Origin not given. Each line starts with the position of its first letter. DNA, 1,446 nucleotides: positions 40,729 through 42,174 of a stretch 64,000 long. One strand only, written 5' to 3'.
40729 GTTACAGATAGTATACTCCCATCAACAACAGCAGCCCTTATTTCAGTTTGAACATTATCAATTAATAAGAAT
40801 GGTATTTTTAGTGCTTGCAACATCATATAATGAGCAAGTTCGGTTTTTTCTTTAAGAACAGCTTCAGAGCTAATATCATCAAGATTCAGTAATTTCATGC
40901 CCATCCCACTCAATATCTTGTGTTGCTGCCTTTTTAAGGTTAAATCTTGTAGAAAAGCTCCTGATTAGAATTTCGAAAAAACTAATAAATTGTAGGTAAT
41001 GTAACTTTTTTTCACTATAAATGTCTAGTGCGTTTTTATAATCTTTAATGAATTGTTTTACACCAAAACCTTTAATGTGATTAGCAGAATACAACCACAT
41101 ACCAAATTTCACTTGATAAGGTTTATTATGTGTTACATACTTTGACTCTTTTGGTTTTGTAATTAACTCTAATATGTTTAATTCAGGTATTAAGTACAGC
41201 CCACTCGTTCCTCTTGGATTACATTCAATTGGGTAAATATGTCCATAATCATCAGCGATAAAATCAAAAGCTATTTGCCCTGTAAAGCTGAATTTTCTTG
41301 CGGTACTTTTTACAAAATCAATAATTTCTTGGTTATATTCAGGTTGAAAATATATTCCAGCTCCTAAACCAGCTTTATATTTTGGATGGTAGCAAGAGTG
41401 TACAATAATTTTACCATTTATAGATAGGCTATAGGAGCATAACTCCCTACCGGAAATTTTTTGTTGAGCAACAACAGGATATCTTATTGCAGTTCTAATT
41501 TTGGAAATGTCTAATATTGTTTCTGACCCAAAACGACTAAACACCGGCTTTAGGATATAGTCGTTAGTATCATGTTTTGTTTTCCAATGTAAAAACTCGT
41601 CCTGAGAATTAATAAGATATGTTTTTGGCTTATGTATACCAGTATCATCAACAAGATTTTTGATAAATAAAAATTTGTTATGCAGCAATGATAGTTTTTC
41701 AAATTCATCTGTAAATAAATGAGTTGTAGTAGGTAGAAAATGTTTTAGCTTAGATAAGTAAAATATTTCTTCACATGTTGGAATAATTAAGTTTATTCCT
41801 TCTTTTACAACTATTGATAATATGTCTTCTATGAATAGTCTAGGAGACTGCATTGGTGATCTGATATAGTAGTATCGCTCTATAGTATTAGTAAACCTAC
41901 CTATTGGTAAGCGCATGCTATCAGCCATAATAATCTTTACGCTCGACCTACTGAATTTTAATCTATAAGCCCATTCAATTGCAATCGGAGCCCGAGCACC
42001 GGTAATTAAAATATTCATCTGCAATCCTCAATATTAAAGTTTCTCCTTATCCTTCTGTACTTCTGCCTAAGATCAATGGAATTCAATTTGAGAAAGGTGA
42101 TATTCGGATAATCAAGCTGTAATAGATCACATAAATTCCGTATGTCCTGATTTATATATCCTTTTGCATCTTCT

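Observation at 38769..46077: Orphan seven-gene enzyme operon (KAS III-like, SDR, MBL-fold, F390-synthetase-like adenylating enzyme, ATP-grasp, GNAT-like?, Rieske oxygenase): possible small-molecule biosynthetic cluster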

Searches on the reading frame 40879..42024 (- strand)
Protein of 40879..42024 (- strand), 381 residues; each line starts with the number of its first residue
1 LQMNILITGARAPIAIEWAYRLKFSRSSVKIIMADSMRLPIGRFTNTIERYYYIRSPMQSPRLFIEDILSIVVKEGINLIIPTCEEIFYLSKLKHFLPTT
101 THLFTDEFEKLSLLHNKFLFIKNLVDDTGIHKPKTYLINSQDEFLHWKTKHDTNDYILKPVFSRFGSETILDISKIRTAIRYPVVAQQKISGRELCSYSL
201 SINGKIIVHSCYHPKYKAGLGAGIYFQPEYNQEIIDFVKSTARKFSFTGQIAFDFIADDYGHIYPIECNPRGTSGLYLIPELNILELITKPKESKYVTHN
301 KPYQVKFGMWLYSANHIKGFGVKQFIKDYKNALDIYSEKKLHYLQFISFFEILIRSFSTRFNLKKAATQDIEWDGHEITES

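Call 3: search_protein_families(library=pfam, proteins=[window:40879-42024:-], max_evalue=0.01)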
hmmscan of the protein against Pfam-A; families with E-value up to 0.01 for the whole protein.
window:40879-42024:- (381 aa): 2 families
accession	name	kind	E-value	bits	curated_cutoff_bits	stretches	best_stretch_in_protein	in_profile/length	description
PF14398.11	ATPgrasp_YheCD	-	0.0022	17.7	26.8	0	234-273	189-228/255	YheC/D like ATP-grasp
PF14397.11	ATPgrasp_ST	-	0.0051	16.5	31.4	0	110-168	15-75/278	Sugar-transfer associated ATP-grasp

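Call 4: search_protein_families(library=ncbifam, proteins=[window:40879-42024:-], max_evalue=0.01)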
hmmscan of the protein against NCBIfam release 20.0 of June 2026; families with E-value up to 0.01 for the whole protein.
window:40879-42024:- (381 aa): 7 families
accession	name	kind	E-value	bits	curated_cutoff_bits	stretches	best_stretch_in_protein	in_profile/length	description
NF005315.0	PRK06849.1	equivalog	6.1e-95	318.5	406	1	2-378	4-387/389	hypothetical protein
NF005543.0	PRK07206.1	subfamily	8.6e-08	31.2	302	1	30-173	27-165/416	hypothetical protein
NF009406.0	PRK12767.1-5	equivalog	2.1e-06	27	271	0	231-275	231-274/327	carbamoyl phosphate synthase-like protein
NF009403.0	PRK12767.1-2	equivalog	4.6e-06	26.1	286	1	23-196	16-190/342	carbamoyl phosphate synthase-like protein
NF009405.0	PRK12767.1-4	equivalog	0.00013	21.1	390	1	3-195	1-190/320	carbamoyl phosphate synthase-like protein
NF041595.1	dap_A_syn_DdaF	equivalog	0.00084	18.2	840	1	103-172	102-169/424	dapdiamide A synthase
NF040720.1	MptN_Meth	equivalog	0.0044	16.1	350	1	115-168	100-150/291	tetrahydromethanopterin:alpha-L-glutamate ligase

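Call 6: find_homologous_proteins(query=window:40879-42024:-)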
Query window:40879-42024:- (381 aa): 1600 proteins with E <= 0.001 among 4865 candidates; the best 120 are listed.
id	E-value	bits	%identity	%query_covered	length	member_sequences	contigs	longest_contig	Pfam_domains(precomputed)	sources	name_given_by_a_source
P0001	1.3e-255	865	100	99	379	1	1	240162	-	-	-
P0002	6.2e-194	662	76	99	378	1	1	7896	-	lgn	-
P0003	7.3e-173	593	84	80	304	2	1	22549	-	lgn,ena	-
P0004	5.1e-129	449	55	98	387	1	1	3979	PF02655.20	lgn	-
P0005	2.6e-128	446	55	99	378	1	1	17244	PF02655.20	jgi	jgi:predicted ATP-grasp superfamily ATP-dependent carboligase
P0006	7.3e-121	422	53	99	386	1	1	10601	PF14398.12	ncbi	-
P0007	5.1e-118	413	50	99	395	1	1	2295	PF14397.12,PF02655.20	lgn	-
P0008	1.0e-116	408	51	99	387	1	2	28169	PF14398.12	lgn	-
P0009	2.3e-115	404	50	99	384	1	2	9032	PF02655.20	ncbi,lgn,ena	-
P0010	2.1e-112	394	50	99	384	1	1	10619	PF02655.20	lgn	-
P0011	3.3e-110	387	49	98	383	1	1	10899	-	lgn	-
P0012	4.8e-109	383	47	99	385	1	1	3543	PF02655.20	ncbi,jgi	jgi:glutathione synthase/RimK-type ligase-like ATP-grasp enzyme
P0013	1.7e-107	378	47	99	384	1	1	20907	PF02655.20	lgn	-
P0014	1.2e-106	375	48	99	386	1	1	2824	PF02655.20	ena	-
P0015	1.7e-106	375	47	99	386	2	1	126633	-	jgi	-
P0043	6.9e-69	251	36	98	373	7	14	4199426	PF02655.20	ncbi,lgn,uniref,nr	ncbi:ATP-grasp domain-containing protein [Legionella longbeachae]|uniref:ATP-grasp domain-containing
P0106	6.5e-62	228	37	98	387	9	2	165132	PF08443.17,PF02655.20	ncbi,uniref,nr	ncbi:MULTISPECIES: ATP-grasp domain-containing protein [Bacillus cereus group]|uniref:ATP-grasp doma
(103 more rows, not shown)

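Call 7: find_encoding_contigs(protein=P0043, flank=10000, max_places=2)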
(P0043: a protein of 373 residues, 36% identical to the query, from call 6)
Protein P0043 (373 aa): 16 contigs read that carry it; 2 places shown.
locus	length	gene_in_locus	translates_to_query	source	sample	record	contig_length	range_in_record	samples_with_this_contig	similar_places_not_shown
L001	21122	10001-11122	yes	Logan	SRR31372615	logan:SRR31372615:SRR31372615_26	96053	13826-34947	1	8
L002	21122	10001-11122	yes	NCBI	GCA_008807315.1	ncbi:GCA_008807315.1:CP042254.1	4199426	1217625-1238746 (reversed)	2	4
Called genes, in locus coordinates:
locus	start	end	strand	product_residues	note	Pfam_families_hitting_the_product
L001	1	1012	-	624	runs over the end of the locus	PF13727:CoA_binding_3, PF17836:PglD_N (weak), PF01073:3Beta_HSD (weak), PF01370:Epimerase, PF02719:Polysacc_synt_2, PF04321:RmlD_sub_bind, PF16363:GDP_Man_Dehyd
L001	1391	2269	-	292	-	PF01040:UbiA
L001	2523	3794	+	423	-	PF16848:SoDot-IcmSS (weak)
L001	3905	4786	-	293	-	PF07549:Sec_GG, PF02355:SecD_SecF_C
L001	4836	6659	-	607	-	PF13721:SecD-TM1, PF21760:SecD_1st, PF22599:SecDF_P1_head, PF02355:SecD_SecF_C, PF03176:MMPL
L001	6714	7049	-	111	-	PF02699:YajC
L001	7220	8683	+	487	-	PF07732:Cu-oxidase_3, PF13473:Cupredoxin_1 (faint), PF00394:Cu-oxidase, PF07731:Cu-oxidase_2, PF07732:Cu-oxidase_3 (weak)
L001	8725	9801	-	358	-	PF00899:ThiF, PF00581:Rhodanese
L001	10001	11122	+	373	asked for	PF02655:ATP-grasp_3 (weak)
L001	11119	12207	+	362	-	-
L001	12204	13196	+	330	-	PF00355:Rieske, PF19112:VanA_C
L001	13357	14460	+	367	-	PF00226:DnaJ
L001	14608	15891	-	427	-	PF08543:Phos_pyr_kin, PF02581:TMP-TENI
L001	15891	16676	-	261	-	PF05690:ThiG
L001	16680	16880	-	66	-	PF02597:ThiS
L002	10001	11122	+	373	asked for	PF02655:ATP-grasp_3 (weak)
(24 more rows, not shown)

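Call 8: find_encoding_contigs(protein=P0106, flank=10000, max_places=2)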
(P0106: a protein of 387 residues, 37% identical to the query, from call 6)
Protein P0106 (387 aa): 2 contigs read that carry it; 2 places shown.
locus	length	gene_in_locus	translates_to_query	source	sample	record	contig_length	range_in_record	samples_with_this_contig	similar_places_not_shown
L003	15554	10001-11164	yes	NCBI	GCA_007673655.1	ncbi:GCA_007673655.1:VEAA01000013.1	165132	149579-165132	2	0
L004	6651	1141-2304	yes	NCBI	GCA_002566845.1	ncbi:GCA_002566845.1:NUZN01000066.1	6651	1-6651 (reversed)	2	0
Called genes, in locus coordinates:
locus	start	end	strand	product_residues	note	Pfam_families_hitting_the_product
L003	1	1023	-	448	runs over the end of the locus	PF03390:2HCT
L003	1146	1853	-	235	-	PF00072:Response_reg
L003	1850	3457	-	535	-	PF17203:sCache_3_2, PF00989:PAS (weak), PF14689:SPOB_a, PF02518:HATPase_c, PF13589:HATPase_c_3 (weak), PF14501:HATPase_c_5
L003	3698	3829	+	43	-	-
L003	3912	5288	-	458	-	PF01547:SBP_bac_1, PF13416:SBP_bac_8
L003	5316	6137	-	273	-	PF00528:BPD_transp_1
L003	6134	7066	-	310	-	PF00528:BPD_transp_1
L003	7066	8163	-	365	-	PF02463:SMC_N, PF00005:ABC_tran, PF13304:AAA_21 (faint), PF17912:OB_MalK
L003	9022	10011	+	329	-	PF00195:Chal_sti_synt_N (weak), PF00108:Thiolase_N (weak), PF08545:ACP_syn_III, PF08541:ACP_syn_III_C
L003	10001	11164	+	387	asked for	PF02655:ATP-grasp_3, PF08443:RimK (weak)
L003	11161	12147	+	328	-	PF01073:3Beta_HSD, PF01370:Epimerase, PF02719:Polysacc_synt_2 (faint), PF04321:RmlD_sub_bind, PF05368:NmrA (weak), PF13460:NAD_binding_10, PF16363:GDP_Man_Dehyd, PF07993:NAD_binding_4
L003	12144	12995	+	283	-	PF00753:Lactamase_B, PF12706:Lactamase_B_2 (weak)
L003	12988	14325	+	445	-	-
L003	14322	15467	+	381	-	-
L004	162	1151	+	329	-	PF00195:Chal_sti_synt_N (weak), PF00108:Thiolase_N (weak), PF08545:ACP_syn_III, PF08541:ACP_syn_III_C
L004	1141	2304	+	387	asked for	PF02655:ATP-grasp_3, PF08443:RimK (weak)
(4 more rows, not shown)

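Call 9: find_encoding_contigs(protein=P0005, flank=10000, max_places=2)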
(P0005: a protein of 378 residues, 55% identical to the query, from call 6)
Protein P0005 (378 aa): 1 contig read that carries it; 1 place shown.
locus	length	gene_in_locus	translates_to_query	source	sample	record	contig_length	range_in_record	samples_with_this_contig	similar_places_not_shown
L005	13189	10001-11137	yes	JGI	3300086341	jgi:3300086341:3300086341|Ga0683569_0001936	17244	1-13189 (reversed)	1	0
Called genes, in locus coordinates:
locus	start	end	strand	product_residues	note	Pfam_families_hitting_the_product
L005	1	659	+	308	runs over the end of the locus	PF03705:CheR_N (weak), PF01739:CheR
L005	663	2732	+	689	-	PF00072:Response_reg, PF02895:H-kinase_dim (weak), PF02518:HATPase_c, PF01584:CheW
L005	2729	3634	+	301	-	PF01584:CheW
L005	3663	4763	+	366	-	PF00072:Response_reg, PF01339:CheB_methylest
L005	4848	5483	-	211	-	PF02798:GST_N, PF13417:GST_N_3 (weak), PF13409:GST_N_2, PF00043:GST_C, PF14497:GST_C_3, PF13410:GST_C_2 (weak)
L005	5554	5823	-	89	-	-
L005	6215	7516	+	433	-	PF01431:Peptidase_M13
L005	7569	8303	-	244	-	-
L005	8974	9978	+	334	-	PF01073:3Beta_HSD, PF01370:Epimerase, PF02719:Polysacc_synt_2 (weak), PF04321:RmlD_sub_bind, PF05368:NmrA (weak), PF13460:NAD_binding_10, PF16363:GDP_Man_Dehyd, PF07993:NAD_binding_4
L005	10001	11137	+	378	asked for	PF02655:ATP-grasp_3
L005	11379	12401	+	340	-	PF08545:ACP_syn_III, PF08541:ACP_syn_III_C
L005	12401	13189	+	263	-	?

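Call 10: find_encoding_contigs(protein=P0003, flank=10000, max_places=2)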
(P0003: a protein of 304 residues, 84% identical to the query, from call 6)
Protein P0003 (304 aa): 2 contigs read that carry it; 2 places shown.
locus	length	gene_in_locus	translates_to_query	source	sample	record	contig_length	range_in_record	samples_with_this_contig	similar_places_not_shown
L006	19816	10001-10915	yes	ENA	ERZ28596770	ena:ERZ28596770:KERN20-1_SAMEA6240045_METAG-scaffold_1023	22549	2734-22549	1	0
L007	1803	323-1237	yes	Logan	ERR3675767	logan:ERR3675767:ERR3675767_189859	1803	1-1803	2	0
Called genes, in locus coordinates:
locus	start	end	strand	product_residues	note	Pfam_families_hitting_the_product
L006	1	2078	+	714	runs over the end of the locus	PF13491:FtsK_4TM, PF17854:FtsK_alpha, PF01580:FtsK_SpoIIIE, PF09397:FtsK_gamma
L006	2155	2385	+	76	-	-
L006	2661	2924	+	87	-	-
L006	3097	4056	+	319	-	-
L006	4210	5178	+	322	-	-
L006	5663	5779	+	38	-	-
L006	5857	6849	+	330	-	PF08545:ACP_syn_III, PF08541:ACP_syn_III_C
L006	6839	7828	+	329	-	PF00106:adh_short (weak), PF01073:3Beta_HSD, PF01370:Epimerase, PF02719:Polysacc_synt_2 (weak), PF04321:RmlD_sub_bind, PF13460:NAD_binding_10, PF16363:GDP_Man_Dehyd, PF07993:NAD_binding_4, +1 more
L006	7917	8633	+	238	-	PF00753:Lactamase_B, PF23023:Anti-Pycsar_Apyc1 (faint)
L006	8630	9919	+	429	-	-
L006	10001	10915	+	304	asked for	-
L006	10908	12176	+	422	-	-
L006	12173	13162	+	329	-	PF00355:Rieske, PF19112:VanA_C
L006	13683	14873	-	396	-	PF00083:Sugar_tr, PF07690:MFS_1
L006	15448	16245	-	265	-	-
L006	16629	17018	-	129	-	PF01648:ACPS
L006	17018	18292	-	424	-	PF00587:tRNA-synt_2b, PF03129:HGTP_anticodon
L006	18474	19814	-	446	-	?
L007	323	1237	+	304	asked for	-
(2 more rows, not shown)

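Call 11: find_encoding_contigs(protein=P0002, flank=10000, max_places=2)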
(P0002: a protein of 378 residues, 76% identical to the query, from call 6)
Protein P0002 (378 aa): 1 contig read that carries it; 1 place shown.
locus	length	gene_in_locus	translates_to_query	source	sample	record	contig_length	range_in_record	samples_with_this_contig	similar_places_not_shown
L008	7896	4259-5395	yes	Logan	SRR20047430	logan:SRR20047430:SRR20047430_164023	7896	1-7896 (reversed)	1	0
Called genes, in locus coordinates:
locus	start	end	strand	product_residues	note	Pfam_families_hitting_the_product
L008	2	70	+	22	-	?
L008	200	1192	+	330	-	PF08545:ACP_syn_III, PF08541:ACP_syn_III_C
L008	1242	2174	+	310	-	PF01073:3Beta_HSD, PF01370:Epimerase, PF04321:RmlD_sub_bind, PF16363:GDP_Man_Dehyd (weak), PF07993:NAD_binding_4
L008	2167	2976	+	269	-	PF00753:Lactamase_B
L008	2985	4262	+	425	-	-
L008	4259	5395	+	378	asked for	-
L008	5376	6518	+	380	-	-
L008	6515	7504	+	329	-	PF00355:Rieske, PF19112:VanA_C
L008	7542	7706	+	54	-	-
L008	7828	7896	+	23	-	?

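Call 12: find_encoding_contigs(protein=P0015, flank=10000, max_places=2)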
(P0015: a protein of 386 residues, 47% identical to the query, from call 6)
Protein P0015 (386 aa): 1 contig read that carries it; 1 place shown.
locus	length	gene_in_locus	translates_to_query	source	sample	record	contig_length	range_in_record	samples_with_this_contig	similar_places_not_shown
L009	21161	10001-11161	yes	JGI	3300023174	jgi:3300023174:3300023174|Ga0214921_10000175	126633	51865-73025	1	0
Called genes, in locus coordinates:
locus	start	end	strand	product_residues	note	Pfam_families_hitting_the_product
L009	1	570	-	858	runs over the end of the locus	PF27097:VirB4_TrbE_N, PF03135:CagE_TrbE_VirB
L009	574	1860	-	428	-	PF00285:Citrate_synt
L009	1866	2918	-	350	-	PF00953:Glycos_transf_4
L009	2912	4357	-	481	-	PF01225:Mur_ligase (weak), PF08245:Mur_ligase_M, PF02875:Mur_ligase_C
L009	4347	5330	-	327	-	PF00294:PfkB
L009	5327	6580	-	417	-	PF00579:tRNA-synt_1b, PF22421:SYY_C-terminal, PF01479:S4 (weak)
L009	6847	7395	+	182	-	-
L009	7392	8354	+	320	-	PF02606:LpxK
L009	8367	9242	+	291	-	PF03279:Lip_A_acyltrans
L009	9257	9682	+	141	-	PF08308:PEGA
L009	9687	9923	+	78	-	PF01722:BolA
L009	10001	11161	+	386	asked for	-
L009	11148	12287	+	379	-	-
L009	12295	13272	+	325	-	PF00355:Rieske, PF19112:VanA_C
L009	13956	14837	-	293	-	PF00551:Formyl_trans_N, PF02911:Formyl_trans_C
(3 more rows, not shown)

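Call 23: find_related_loci(query=A1, collection=genome_contigs, flank=10000)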
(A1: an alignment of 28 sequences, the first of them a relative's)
Query A1 (379 aa) in genome_contigs; peptide patterns used: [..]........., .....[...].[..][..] (x = any residue, [..] = any of these).
599 stretches matched a pattern (row limit reached: there are more); 595 encode a relative of the query (tblastn E <= 1e-3); the best 80 are kept; 80 distinct loci.
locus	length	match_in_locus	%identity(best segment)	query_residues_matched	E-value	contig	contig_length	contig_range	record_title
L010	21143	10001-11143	37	2-376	3e-81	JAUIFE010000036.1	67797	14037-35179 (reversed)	MAG: Holophagae bacterium isolate 8_bin.70 NODE_579_length_67797_cov_49.096719, whole genome shotgun sequence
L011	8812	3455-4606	37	1-376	3e-78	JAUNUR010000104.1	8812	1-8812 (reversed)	MAG: Pseudomonadota bacterium isolate S5R_St_7 NODE_1736_length_8812_cov_51.164554, whole genome shotgun sequence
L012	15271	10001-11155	35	1-376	2e-76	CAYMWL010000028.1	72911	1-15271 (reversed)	MAG TPA_asm: uncultured Pirellulaceae bacterium isolate SRP287051_co2_180 genome assembly, contig: NODE_810_length_72911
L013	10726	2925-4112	35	1-378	8e-75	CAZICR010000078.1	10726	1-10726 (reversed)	MAG TPA_asm: uncultured Cellvibrionaceae bacterium isolate binchicken_co214_42 genome assembly, contig: NODE_7516_length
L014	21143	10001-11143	34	1-379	2e-74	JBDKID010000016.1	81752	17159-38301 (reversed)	MAG: Pseudomonadota bacterium isolate flintriver_2019_sw_WHONDRS-S19S_0015_F_bin.4 scaffold_30, whole genome shotgun seq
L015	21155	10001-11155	33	1-376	3e-74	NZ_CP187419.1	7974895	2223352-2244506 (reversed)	Anatilimnocola sp. NA78 chromosome, complete genome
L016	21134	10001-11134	34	1-376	4e-73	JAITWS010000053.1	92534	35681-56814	MAG: Methylobacillus sp. isolate Xx448_bin33 k119_538825, whole genome shotgun sequence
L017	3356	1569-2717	34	2-374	1e-72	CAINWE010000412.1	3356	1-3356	MAG: Oligoflexia bacterium isolate VK_bin-2343 genome assembly, contig: bin-2343:412/498, whole genome shotgun sequence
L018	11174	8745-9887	34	1-378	2e-72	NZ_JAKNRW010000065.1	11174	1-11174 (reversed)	Pseudomonas violetae strain TNT19 NODE_65_length_11174_cov_45.329320, whole genome shotgun sequence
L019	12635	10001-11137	33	1-376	7e-72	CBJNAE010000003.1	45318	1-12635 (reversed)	MAG TPA_asm: uncultured Ideonella sp. isolate SRR28262198_binner13_Refined_9 genome assembly, contig: ERZ27336838.26, wh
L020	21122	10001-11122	36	2-373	1e-71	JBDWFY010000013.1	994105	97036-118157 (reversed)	MAG: Stappiaceae bacterium isolate CI.58.F.C2_411_50 CI_58_F_C2_411_50_000000000013, whole genome shotgun sequence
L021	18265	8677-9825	34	3-376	1e-71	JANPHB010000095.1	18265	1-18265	MAG: Pirellula sp. isolate VAR_69_metabat_24 VAR_69_k141_2400821, whole genome shotgun sequence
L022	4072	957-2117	32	1-376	3e-71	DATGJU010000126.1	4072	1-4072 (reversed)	MAG TPA_asm: Chthonomonadaceae bacterium isolate SMAG_U9841 k141_333368, whole genome shotgun sequence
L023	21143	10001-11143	32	1-378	3e-71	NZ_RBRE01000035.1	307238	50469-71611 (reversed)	Pseudomonas cichorii strain ICMP 3353 PchICMP3353_Contig_7, whole genome shotgun sequence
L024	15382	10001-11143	32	1-378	2e-70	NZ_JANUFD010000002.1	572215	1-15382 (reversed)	Pseudomonas sp. JUb42 Ga0480632_02, whole genome shotgun sequence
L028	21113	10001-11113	36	1-375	2e-69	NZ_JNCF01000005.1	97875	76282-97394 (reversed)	Legionella norrlandica strain LEGN contig_42, whole genome shotgun sequence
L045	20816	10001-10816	37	1-272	8e-65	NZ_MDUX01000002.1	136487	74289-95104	Candidatus Dactylopiibacterium carminicum isolate END1 NODE_12_length_136487_cov_12.6804_ID_29, whole genome shotgun seq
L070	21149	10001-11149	32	2-373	2e-61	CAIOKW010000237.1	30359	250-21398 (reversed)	MAG: Oligoflexia bacterium isolate Umea_bin-07902 genome assembly, contig: bin-07902:237/351, whole genome shotgun seque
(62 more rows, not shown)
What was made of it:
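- At least 595 GTDB species hold the ATP-grasp family (call 23).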

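Call 43: list_cluster_members(proteins=[L006:17018-18292:-, L006:16629-17018:-, L006:13683-14873:-, L006:4210-5178:+, L006:3097-4056:+, L006:15448-16245:-])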
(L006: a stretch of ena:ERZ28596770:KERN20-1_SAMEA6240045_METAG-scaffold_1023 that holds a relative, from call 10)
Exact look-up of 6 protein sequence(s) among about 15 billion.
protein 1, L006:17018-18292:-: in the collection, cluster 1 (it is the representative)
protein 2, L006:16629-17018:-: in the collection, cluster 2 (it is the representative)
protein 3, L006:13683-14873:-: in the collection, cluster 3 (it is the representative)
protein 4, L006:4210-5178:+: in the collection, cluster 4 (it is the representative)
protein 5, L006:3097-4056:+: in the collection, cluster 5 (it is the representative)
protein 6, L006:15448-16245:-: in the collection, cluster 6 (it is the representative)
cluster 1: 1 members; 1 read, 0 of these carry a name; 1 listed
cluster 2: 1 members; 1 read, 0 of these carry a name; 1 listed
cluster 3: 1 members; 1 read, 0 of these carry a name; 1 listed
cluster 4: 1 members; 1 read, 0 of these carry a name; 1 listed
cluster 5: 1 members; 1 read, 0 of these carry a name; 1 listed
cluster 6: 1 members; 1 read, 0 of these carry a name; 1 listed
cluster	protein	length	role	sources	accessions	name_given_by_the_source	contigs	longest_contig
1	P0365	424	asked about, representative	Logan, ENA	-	-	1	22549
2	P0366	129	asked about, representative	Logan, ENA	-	-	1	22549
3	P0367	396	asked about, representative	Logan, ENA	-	-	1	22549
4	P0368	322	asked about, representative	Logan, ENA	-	-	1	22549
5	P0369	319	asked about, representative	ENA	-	-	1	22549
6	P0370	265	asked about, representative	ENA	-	-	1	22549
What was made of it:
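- Tried and rejected: An exact-sequence cluster look-up gave unnamed singletons only (call 43).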

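Call 54: search_solved_structures(query=L008:200-1192:+, max_evalue=1e-10)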
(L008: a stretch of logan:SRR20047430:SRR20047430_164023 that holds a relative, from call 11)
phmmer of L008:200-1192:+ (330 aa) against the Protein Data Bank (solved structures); distinct sequences matched with E-value up to 1e-10: 40.
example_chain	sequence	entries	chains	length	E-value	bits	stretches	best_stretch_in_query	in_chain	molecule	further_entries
4v2p_A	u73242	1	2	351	8.2e-48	166.6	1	4-330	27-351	KETOSYNTHASE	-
4yuc_A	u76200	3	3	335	1.6e-45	159.1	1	4-330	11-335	CorB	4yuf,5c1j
2ebd_A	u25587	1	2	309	5.8e-41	144.1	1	8-330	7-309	3-oxoacyl-[acyl-carrier-protein] synthase 3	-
4ryb_A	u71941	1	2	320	9.6e-38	133.5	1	1-330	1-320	3-oxoacyl-[acyl-carrier-protein] synthase 3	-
4dfe_A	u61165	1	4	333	2.9e-30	109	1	5-330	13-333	3-oxoacyl-[acyl-carrier-protein] synthase 3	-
9j6e_A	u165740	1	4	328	7.4e-29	104.3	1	9-326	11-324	3-oxopimeloyl-[acyl-carrier-protein] synthase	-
6kue_A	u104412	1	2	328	1e-28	103.9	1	9-326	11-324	3-oxoacyl-[acyl-carrier-protein] synthase III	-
3il3_A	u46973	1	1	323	6.8e-28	101.2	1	6-325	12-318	3-oxoacyl-[acyl-carrier-protein] synthase 3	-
4nhd_A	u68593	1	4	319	1.3e-27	100.3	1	3-328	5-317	3-oxoacyl-[acyl-carrier-protein] synthase 3 protein 1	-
9w96_A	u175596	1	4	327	1.8e-27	99.8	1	9-326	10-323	3-oxopimeloyl-[acyl-carrier-protein] synthase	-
6x7r_A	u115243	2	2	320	2.4e-27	99.4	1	3-327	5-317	3-oxoacyl-[acyl-carrier-protein] synthase 3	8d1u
1hn9_A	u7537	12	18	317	2.5e-27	99.3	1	3-327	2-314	BETA-KETOACYL-ACYL CARRIER PROTEIN SYNTHASE III | 3-oxoacyl-[acyl-carrier-protein] synthase III | 3-oxoacyl-[acyl-carrier-protein] synthase 3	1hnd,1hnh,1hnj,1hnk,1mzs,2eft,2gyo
8vd9_A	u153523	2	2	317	2.7e-27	99.2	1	6-328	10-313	Beta-ketoacyl-[acyl-carrier-protein] synthase III 1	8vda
9ka2_A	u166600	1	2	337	2.8e-27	99.2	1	3-327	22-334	Beta-ketoacyl-[acyl-carrier-protein] synthase III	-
4ylt_A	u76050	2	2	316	2.8e-27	99.2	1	3-327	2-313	3-oxoacyl-[acyl-carrier-protein] synthase 3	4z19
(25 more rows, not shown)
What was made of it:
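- Closest known: PQS logic. Same: PqsD is a detectable relative of the KAS (1.2e-15, call 54).
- Closest known: MxnB/CorB pyrone-forming ketosynthases. Same: They are the closest solved relatives of the cassette KAS (8e-48 and 1.6e-45, call 54).
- The KAS is closest to the pyrone-forming MxnB and CorB (call 54).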
